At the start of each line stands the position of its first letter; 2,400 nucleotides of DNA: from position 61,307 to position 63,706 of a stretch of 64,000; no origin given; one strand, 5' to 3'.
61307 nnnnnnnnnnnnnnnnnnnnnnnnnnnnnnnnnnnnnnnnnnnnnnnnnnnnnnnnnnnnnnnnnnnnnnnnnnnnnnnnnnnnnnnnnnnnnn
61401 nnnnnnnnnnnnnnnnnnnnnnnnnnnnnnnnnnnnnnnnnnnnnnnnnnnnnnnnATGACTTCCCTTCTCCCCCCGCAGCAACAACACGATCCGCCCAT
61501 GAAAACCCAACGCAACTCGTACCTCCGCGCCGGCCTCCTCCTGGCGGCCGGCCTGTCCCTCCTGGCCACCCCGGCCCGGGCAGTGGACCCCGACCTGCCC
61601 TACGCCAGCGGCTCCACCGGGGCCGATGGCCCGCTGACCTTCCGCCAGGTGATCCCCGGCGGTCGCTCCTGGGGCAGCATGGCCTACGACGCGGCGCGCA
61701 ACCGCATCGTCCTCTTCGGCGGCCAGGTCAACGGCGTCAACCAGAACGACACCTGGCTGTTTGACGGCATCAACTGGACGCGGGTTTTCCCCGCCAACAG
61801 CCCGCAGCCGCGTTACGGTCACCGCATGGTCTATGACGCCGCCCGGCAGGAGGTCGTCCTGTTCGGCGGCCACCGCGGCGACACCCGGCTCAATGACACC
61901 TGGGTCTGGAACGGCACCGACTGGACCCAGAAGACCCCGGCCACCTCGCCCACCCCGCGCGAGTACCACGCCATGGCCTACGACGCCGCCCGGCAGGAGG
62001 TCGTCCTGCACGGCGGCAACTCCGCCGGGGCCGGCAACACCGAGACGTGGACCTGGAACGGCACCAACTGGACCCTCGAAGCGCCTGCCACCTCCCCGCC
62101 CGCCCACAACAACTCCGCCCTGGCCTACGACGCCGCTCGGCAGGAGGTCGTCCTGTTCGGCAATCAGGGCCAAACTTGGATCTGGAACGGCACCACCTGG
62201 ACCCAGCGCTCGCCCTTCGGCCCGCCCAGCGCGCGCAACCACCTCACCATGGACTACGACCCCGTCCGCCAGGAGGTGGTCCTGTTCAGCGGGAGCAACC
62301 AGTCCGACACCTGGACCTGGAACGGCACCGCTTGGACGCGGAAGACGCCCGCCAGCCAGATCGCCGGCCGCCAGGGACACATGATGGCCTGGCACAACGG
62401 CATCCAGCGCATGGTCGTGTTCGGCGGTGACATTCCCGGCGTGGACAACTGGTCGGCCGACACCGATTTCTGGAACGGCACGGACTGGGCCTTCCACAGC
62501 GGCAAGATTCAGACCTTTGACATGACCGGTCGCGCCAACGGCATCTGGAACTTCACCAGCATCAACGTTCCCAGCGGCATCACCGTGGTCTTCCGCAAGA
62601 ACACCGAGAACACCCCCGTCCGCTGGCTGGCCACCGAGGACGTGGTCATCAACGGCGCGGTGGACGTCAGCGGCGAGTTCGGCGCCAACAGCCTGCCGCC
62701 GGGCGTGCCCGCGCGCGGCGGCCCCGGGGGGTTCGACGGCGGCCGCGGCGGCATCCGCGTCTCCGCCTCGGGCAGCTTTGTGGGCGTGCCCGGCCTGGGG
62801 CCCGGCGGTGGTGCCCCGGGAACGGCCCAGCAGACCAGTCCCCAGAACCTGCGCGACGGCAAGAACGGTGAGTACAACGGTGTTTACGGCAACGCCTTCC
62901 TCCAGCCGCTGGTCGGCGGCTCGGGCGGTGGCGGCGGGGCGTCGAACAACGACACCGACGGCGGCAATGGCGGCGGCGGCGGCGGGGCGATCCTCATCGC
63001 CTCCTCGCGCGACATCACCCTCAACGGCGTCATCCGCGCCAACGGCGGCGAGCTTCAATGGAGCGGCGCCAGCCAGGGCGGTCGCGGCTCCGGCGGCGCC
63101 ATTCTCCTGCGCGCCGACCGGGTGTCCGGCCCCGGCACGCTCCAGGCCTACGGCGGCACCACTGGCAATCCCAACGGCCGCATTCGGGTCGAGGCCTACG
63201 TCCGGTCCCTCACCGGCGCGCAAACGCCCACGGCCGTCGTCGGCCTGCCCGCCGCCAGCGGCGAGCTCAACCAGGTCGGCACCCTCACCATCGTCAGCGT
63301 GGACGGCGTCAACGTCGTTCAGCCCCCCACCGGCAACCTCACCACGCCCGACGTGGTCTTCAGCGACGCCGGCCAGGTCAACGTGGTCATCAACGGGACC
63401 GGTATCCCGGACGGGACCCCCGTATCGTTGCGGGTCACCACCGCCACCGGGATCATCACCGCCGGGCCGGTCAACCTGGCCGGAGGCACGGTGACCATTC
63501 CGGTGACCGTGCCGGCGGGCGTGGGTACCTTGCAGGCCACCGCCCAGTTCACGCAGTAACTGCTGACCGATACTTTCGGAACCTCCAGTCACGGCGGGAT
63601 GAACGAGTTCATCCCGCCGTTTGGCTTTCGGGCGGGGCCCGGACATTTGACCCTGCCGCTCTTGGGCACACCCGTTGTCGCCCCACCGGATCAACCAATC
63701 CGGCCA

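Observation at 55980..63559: Two-gene surface locus: a ~1826-aa mosaic adhesin-like protein followed closely by a Kelch/beta-helix protein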

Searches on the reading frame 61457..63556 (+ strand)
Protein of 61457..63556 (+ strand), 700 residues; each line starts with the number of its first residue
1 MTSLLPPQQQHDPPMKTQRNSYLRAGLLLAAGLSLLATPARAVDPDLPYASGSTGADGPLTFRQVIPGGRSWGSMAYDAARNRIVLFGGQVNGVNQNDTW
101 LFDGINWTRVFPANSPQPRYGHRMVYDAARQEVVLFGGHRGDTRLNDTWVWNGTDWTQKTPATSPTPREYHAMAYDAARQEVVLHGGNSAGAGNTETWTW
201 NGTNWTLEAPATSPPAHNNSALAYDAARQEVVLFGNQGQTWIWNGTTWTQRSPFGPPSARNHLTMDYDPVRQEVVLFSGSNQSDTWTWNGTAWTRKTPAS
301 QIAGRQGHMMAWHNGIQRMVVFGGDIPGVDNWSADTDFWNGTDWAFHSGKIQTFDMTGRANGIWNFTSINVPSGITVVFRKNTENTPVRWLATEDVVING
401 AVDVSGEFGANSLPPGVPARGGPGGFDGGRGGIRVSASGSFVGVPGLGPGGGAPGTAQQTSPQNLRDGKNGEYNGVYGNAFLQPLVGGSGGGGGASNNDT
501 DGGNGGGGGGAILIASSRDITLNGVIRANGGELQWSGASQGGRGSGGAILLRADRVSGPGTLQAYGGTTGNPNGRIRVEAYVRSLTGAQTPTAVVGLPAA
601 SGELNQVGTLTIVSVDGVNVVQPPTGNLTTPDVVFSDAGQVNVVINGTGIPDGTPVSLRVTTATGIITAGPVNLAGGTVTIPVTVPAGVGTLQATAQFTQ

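Call 6: search_protein_families(library=pfam, proteins=[window:61499-63556:+], max_evalue=0.01)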
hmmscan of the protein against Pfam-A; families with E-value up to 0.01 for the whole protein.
window:61499-63556:+ (686 aa): 6 families
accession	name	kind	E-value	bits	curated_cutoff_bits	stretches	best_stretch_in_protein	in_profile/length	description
PF24681.1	Kelch_KLHDC2_KLHL20_DRC7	-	2.4e-24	86.3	50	2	52-194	47-192/221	KLHDC2/KLHL20/DRC7 Kelch-repeats domain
PF13415.12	Kelch_3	-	1.6e-17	63.6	22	2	118-162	3-48/48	Galactose oxidase, central domain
PF24981.1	Beta-prop_ATRN-LZTR1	-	1.2e-10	41.6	50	1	73-221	4-166/289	Attractin/LZTR1 beta-propeller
PF13418.12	Kelch_4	-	1.4e-08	35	21.6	1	104-138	1-35/49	Galactose oxidase, central domain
PF13964.12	Kelch_6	-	0.00081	19.8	25.3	0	65-93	9-38/50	Kelch motif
PF01344.31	Kelch_1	-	0.0081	16.1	20.1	0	118-138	13-33/46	Kelch motif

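Call 7: search_protein_families(library=ncbifam, proteins=[window:61499-63556:+], max_evalue=0.01)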
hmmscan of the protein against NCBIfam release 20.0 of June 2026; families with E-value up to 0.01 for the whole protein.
window:61499-63556:+ (686 aa): 2 families
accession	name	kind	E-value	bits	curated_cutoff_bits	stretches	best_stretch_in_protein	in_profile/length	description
TIGR04186.1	GRASP_targ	domain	6.6e-05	22.9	25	0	146-190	10-54/72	putative ATP-grasp-modified RiPP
NF047640.1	gliding_AgmC_N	equivalog_domain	0.0025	16.8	275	1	412-559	237-377/412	adventurous gliding motility protein AgmC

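Call 9: find_encoding_contigs(protein=window:61457-63556:+, flank=10000, max_places=6)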
Protein window:61457-63556:+ (700 aa): no gene with exactly this product is on record in the collection.

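Call 11: find_encoding_contigs(protein=window:61499-63556:+, flank=10000, max_places=6)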
Protein window:61499-63556:+ (686 aa): no gene with exactly this product is on record in the collection.

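Call 12: find_homologous_proteins(query=window:61499-63556:+)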
Query window:61499-63556:+ (686 aa): 6833 proteins with E <= 0.001 among 8000 candidates; the best 120 are listed.
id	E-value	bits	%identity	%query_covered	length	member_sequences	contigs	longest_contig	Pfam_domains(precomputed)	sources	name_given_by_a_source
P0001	0.0e+0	1551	100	100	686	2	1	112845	PF13418.13,PF24681.2,PF13415.13,PF24981.2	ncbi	-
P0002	0.0e+0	1390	88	100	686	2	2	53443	PF13418.13,PF24681.2,PF13415.13,PF24981.2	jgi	jgi:hypothetical protein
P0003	0.0e+0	1383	88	100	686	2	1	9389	PF13418.13,PF24681.2,PF13415.13,PF24981.2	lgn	-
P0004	0.0e+0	1383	88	100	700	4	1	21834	PF13418.13,PF24681.2,PF13415.13,PF24981.2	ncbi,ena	-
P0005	0.0e+0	1372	87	100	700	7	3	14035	PF13418.13,PF24681.2,PF13415.13,PF24981.2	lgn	-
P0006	0.0e+0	1324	84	100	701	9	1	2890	PF24681.2,PF13415.13,PF24981.2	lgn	-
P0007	0.0e+0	1186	77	100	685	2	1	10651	PF24681.2,PF13415.13,PF24981.2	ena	-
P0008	0.0e+0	1132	72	100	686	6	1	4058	PF24681.2,PF13415.13,PF24981.2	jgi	-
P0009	0.0e+0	1123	73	100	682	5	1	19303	PF13418.13,PF24681.2,PF13415.13,PF24981.2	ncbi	-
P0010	0.0e+0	1107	73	96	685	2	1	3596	PF13418.13,PF24681.2,PF13415.13,PF24981.2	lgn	-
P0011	0.0e+0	1094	72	100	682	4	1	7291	PF24681.2,PF13415.13,PF24981.2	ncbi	-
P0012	3.2e-297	1006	68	98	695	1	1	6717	PF24681.2,PF13415.13,PF24981.2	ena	-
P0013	7.2e-295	998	68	96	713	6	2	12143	PF24681.2,PF13415.13,PF24981.2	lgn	-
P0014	2.0e-294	997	66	96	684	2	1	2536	PF24681.2,PF13415.13,PF24981.2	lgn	-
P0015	1.5e-291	987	66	100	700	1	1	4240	PF24681.2,PF13415.13,PF24981.2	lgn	-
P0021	5.0e-288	975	66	100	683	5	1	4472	PF13418.13,PF24681.2,PF13415.13,PF24981.2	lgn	-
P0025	5.4e-286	969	67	100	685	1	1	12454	PF13418.13,PF24681.2,PF24981.2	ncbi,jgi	-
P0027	4.0e-284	963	64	100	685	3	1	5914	PF13418.13,PF24681.2,PF13415.13,PF24981.2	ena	-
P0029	1.1e-283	961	66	100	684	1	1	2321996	PF24681.2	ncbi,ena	-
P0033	1.9e-280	950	66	96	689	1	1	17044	PF13418.13,PF24681.2,PF13415.13,PF24981.2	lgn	-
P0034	3.6e-280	949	65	100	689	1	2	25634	PF13418.13,PF24681.2,PF13415.13,PF24981.2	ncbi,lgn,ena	-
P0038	2.2e-273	927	63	100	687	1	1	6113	PF13418.13,PF24681.2,PF13415.13,PF24981.2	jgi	jgi:hypothetical protein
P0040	2.2e-270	917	63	96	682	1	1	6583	PF13418.13,PF24681.2,PF13415.13,PF24981.2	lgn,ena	-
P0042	7.8e-270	915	63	99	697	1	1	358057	PF24681.2,PF24981.2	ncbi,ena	-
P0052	2.1e-265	901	64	96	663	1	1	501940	PF24681.2,PF13415.13,PF24981.2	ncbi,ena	-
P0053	7.0e-265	899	63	98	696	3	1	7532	PF13418.13,PF24681.2,PF13415.13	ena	-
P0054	1.6e-264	898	64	96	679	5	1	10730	PF13418.13,PF24681.2,PF13415.13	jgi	-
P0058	1.0e-253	862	61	98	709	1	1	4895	PF13418.13,PF24681.2,PF13415.13,PF24981.2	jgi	jgi:hypothetical protein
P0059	8.9e-253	859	60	100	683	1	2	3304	PF07646.22,PF13418.13,PF24681.2,PF13415.13,PF24981.2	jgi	jgi:hypothetical protein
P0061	9.2e-251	852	44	40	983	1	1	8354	PF07646.22,PF13418.13,PF24681.2,PF13415.13,PF02494.23,PF03089.21,PF24981.2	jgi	jgi:hypothetical protein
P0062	2.1e-250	851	60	99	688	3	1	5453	PF07646.22,PF13418.13,PF24681.2,PF13415.13,PF24981.2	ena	-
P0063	9.9e-247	839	60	95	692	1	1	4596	PF13418.13,PF24681.2,PF13415.13,PF24981.2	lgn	-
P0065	1.3e-245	835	38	44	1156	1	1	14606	PF07646.22,PF13418.13,PF24681.2,PF13854.13,PF13415.13,PF03089.21,PF24981.2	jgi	jgi:cysteine-rich repeat protein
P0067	2.7e-241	821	57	100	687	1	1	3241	PF13418.13,PF24681.2,PF13415.13,PF24981.2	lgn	-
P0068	3.5e-241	821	58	95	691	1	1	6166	PF13418.13,PF24681.2,PF13415.13,PF24981.2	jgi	jgi:hypothetical protein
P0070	4.8e-241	820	58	96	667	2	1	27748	PF13418.13,PF24681.2,PF13415.13,PF24981.2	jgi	jgi:hypothetical protein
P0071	1.9e-240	818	58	100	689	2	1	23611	PF13418.13,PF24681.2,PF13415.13,PF24981.2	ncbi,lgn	-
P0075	6.4e-233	793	56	98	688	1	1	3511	PF13418.13,PF24681.2,PF13415.13,PF24981.2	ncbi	-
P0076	3.9e-230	784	56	98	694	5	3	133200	PF24681.2,PF13415.13,PF24981.2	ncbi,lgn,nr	ncbi:MAG: hypothetical protein J0M24_10480 [Verrucomicrobia bacterium]|nr:hypothetical protein [Verr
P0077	4.8e-230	784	53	100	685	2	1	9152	PF13418.13,PF24681.2,PF13415.13,PF24981.2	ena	-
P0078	3.2e-229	781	55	100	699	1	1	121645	PF13418.13,PF24681.2,PF13415.13,PF24981.2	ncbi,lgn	-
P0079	7.4e-229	780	48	38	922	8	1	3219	PF13418.13,PF24681.2,PF13415.13,PF24981.2,PF01344.32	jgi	-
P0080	1.4e-227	776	55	98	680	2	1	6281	PF13418.13,PF24681.2,PF13415.13,PF24981.2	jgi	-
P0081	4.5e-227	774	55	100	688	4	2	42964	PF13418.13,PF24681.2,PF13415.13,PF24981.2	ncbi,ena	-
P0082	1.3e-226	772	53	100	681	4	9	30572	PF13418.13,PF24681.2,PF13415.13,PF24981.2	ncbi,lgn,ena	-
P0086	3.2e-224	765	54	100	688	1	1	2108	PF13418.13,PF24681.2,PF13415.13,PF24981.2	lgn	-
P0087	6.6e-222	757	56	91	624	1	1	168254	PF07646.22,PF13418.13,PF24681.2,PF13415.13,PF24981.2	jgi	jgi:hypothetical protein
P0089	1.4e-221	756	52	100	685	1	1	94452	PF07646.22,PF24681.2,PF13415.13,PF24981.2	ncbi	-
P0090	2.9e-221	755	53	100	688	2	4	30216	PF13418.13,PF24681.2,PF13415.13,PF24981.2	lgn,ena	-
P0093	1.3e-216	739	41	41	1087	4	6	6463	PF07646.22,PF13418.13,PF24681.2,PF13415.13,PF24981.2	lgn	-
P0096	3.8e-213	728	36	43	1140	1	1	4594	PF07646.22,PF13418.13,PF24681.2,PF13415.13,PF13948.12,PF24981.2,PF01344.32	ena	-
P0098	9.4e-210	717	45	99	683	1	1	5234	PF07646.22,PF13418.13,PF24681.2,PF13415.13,PF24981.2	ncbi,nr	ncbi:MAG: hypothetical protein HYY24_09415 [Verrucomicrobia bacterium]|nr:hypothetical protein [Verr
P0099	1.2e-207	710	41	41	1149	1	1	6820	PF07646.22,PF13418.13,PF24681.2,PF13854.13,PF13415.13,PF03089.21,PF24981.2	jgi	jgi:cysteine-rich repeat protein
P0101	2.4e-206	705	47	39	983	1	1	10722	PF07646.22,PF13418.13,PF24681.2,PF13415.13,PF24981.2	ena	-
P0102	9.0e-204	697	39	46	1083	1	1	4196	PF07646.22,PF13418.13,PF24681.2,PF13415.13,PF03089.21,PF24981.2,PF01344.32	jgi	-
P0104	1.4e-199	683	51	99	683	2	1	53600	PF13418.13,PF24681.2,PF13415.13,PF24981.2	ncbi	-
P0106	1.4e-197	676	40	43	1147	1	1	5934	PF07646.22,PF13418.13,PF24681.2,PF13854.13,PF13415.13,PF13948.12,PF03089.21,PF24981.2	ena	-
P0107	2.6e-197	676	50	98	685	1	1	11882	PF13418.13,PF24681.2,PF13415.13,PF24981.2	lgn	-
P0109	1.1e-195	670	37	52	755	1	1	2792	PF07646.22,PF13418.13,PF24681.2,PF13415.13,PF24981.2,PF01344.32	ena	-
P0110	2.5e-193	662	46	39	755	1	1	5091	PF13418.13,PF24681.2,PF13415.13,PF24981.2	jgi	jgi:hypothetical protein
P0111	3.0e-189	649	46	41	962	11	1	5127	PF07646.22,PF13418.13,PF24681.2,PF13415.13,PF02494.23,PF24981.2,PF10708.15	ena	-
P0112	2.3e-188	646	44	44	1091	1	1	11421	PF07646.22,PF13418.13,PF24681.2,PF13415.13,PF24981.2,PF01344.32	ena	-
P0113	2.9e-188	646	36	41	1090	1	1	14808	PF07646.22,PF13418.13,PF24681.2,PF13854.13,PF13415.13,PF13948.12,PF25852.1,PF24981.2,PF01344.32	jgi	jgi:cysteine-rich repeat protein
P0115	4.3e-187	642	45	41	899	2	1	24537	PF07646.22,PF13418.13,PF24681.2,PF13415.13,PF24981.2,PF01344.32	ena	-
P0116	1.8e-186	640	41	41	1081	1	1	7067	PF07646.22,PF13418.13,PF24681.2,PF13415.13,PF13948.12,PF24981.2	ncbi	ncbi:MAG: DUF4215 domain-containing protein [Kofleriaceae bacterium]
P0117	1.9e-186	640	42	41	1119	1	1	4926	PF07646.22,PF13418.13,PF24681.2,PF13854.13,PF13415.13,PF13948.12,PF03089.21,PF24981.2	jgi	jgi:cysteine-rich repeat protein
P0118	4.0e-186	639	43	41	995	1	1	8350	PF07646.22,PF13418.13,PF22352.3,PF00801.27,PF24681.2,PF13854.13,PF17963.8,PF13415.13,PF17892.8,PF24981.2,PF18911.7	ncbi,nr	ncbi:MAG: PKD domain-containing protein [Candidatus Wallbacteria bacterium]|nr:PKD domain-containing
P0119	6.2e-186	638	39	38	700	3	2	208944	PF07646.22,PF13418.13,PF24681.2,PF13415.13,PF24981.2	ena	-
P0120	2.4e-185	636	50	100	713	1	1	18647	PF07646.22,PF13418.13,PF24681.2,PF13854.13,PF13415.13,PF03089.21,PF24981.2,PF01344.32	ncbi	-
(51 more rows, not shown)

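Call 13: find_encoding_contigs(protein=P0001, flank=10000, max_places=3)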
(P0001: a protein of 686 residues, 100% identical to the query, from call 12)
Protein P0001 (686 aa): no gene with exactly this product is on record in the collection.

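Call 14: find_encoding_contigs(protein=P0029, flank=10000, max_places=3)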
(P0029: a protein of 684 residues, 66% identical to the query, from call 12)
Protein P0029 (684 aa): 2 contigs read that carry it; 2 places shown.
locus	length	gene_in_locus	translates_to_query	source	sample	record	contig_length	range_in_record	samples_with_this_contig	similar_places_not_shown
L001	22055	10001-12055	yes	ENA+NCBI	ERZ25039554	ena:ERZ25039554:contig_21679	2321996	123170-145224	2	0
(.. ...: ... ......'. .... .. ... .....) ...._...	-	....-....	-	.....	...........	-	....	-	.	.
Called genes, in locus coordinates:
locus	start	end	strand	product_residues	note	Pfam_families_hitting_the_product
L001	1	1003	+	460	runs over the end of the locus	PF01011:PQQ (faint), PF13360:PQQ_2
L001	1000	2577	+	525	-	-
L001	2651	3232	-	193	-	PF03734:YkuD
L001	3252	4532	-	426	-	PF00696:AA_kinase, PF00583:Acetyltransf_1, PF13508:Acetyltransf_7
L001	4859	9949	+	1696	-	PF18884:TSP3_bac (faint), PF08309:LVIVD (faint), PF17957:Big_7 (weak), PF13205:Big_5 (weak)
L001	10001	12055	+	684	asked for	PF24681:Kelch_KLHDC2_KLHL20_DRC7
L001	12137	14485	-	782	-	PF18952:DUF5696 (faint), PF11308:Glyco_hydro_129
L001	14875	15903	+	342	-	PF01370:Epimerase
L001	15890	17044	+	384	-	PF00701:DHDPS (faint)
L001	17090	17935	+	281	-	PF00583:Acetyltransf_1, PF13673:Acetyltransf_10, PF13508:Acetyltransf_7, PF18014:Acetyltransf_18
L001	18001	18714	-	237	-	-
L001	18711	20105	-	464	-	-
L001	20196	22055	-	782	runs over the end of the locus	PF00933:Glyco_hydro_3, PF01915:Glyco_hydro_3_C, PF14310:Fn3-like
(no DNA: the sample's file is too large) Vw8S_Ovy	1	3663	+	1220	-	?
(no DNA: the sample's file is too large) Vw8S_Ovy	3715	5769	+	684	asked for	PF24681:Kelch_KLHDC2_KLHL20_DRC7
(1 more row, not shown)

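Call 17: find_related_loci(query=A1, collection=genome_contigs, flank=10000)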
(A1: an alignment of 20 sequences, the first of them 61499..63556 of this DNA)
Query A1 (686 aa) in genome_contigs; peptide patterns used: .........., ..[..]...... (x = any residue, [..] = any of these).
600 stretches matched a pattern (row limit reached: there are more); 3 encode a relative of the query (tblastn E <= 1e-3); 3 distinct loci.
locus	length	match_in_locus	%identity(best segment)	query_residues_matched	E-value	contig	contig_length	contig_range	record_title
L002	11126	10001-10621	38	494-685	5e-14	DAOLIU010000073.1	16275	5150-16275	MAG TPA_asm: Nitrospira sp. isolate AMR_MDS_0292 NODE_339_length_16275_cov_5.982676, whole genome shotgun sequence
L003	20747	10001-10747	38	463-685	1e-11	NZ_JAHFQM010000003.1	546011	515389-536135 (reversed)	MAG: Aquabacterium sp. isolate nzgw550 NODE_8_length_546012_cov_9.305938, whole genome shotgun sequence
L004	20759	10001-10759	39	458-685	1e-11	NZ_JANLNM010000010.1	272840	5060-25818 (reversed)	Variovorax sp. ZS18.2.2 NODE_10_length_272840_cov_49.641158, whole genome shotgun sequence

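Call 18: find_encoding_contigs(protein=P0076, flank=10000, max_places=2)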
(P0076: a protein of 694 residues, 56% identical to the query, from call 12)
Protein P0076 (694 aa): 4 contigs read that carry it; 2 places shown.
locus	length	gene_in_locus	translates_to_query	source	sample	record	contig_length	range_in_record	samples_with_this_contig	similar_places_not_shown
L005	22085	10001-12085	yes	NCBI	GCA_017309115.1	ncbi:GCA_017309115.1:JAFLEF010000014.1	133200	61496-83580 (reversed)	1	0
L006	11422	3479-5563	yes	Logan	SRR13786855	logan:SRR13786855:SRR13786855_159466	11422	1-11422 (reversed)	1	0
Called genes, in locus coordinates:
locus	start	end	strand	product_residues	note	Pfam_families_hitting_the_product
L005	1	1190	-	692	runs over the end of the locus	PF00456:Transketolase_N, PF00676:E1_dh (weak), PF02779:Transket_pyr, PF02780:Transketolase_C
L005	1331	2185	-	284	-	PF00582:Usp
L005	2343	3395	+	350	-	-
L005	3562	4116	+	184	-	PF13242:Hydrolase_like (weak)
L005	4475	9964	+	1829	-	PF18884:TSP3_bac (weak), PF08309:LVIVD (weak), PF17957:Big_7, PF13205:Big_5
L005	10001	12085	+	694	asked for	PF13415:Beta-prop_FBX42, PF24681:Kelch_KLHDC2_KLHL20_DRC7, PF24981:Beta-prop_ATRN-LZTR1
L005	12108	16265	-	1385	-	PF00271:Helicase_C, PF04408:WHD_HA2, PF21010:HA2_C (faint), PF07717:OB_NTP_bind, PF11898:DUF3418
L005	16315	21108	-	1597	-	PF13493:DUF4118, PF05227:CHASE3, PF08447:PAS_3, PF01590:GAF, PF13185:GAF_2, PF00989:PAS, PF08448:PAS_4, PF13426:PAS_9, +11 more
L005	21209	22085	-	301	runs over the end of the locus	PF01261:AP_endonuc_2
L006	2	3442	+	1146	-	?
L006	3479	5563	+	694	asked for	PF13415:Beta-prop_FBX42, PF24681:Kelch_KLHDC2_KLHL20_DRC7, PF24981:Beta-prop_ATRN-LZTR1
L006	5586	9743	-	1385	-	PF00271:Helicase_C, PF04408:WHD_HA2, PF21010:HA2_C (faint), PF07717:OB_NTP_bind, PF11898:DUF3418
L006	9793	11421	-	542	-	?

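Call 19: find_encoding_contigs(protein=P0089, flank=10000, max_places=2)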
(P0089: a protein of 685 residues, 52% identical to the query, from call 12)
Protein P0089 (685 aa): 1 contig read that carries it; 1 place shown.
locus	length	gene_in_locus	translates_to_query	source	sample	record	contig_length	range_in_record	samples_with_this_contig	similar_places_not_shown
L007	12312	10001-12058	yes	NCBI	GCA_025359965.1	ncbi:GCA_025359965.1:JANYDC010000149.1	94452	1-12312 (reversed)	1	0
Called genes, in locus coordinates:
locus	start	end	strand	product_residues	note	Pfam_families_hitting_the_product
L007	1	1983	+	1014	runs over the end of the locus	PF17957:Big_7, PF17936:Big_6 (faint), PF09136:Glucodextran_B (weak), PF02369:Big_1 (faint)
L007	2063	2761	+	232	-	-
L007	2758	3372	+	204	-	-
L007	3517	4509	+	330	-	-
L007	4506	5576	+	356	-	-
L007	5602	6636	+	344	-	-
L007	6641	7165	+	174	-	PF06713:bPH_4 (faint), PF10882:bPH_5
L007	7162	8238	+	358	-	PF23186:DUF7059 (weak), PF02475:TRM5-TYW2_MTfase, PF03602:Cons_hypoth95 (weak), PF05175:MTS, PF06325:PrmA (faint), PF13649:Methyltransf_25 (weak)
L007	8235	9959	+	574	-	PF18884:TSP3_bac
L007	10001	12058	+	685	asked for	PF24981:Beta-prop_ATRN-LZTR1 (weak), PF07646:Kelch_2 (faint), PF13415:Beta-prop_FBX42, PF24681:Kelch_KLHDC2_KLHL20_DRC7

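Call 20: find_encoding_contigs(protein=P0104, flank=10000, max_places=2)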
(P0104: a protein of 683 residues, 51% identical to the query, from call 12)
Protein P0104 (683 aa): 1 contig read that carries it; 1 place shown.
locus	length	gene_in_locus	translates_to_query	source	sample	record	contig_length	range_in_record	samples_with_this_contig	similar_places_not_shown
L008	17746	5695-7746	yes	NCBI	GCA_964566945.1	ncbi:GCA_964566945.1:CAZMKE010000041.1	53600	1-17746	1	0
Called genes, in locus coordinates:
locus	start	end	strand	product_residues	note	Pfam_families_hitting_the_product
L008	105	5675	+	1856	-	PF18884:TSP3_bac (faint), PF17957:Big_7 (weak), PF13205:Big_5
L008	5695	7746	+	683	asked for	PF13415:Beta-prop_FBX42, PF13418:Beta-prop_TYW4 (faint), PF24681:Kelch_KLHDC2_KLHL20_DRC7, PF24981:Beta-prop_ATRN-LZTR1 (faint)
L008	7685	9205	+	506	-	PF01569:PAP2, PF22778:VCPO_2nd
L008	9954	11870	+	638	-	PF03814:KdpA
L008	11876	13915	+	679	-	PF00122:E1-E2_ATPase, PF00702:Hydrolase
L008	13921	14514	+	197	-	PF02669:KdpC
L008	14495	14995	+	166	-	-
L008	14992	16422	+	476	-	PF04966:OprB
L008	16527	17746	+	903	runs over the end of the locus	PF02702:KdpD, PF13493:DUF4118, PF13492:GAF_3, PF00512:HisKA, PF02518:HATPase_c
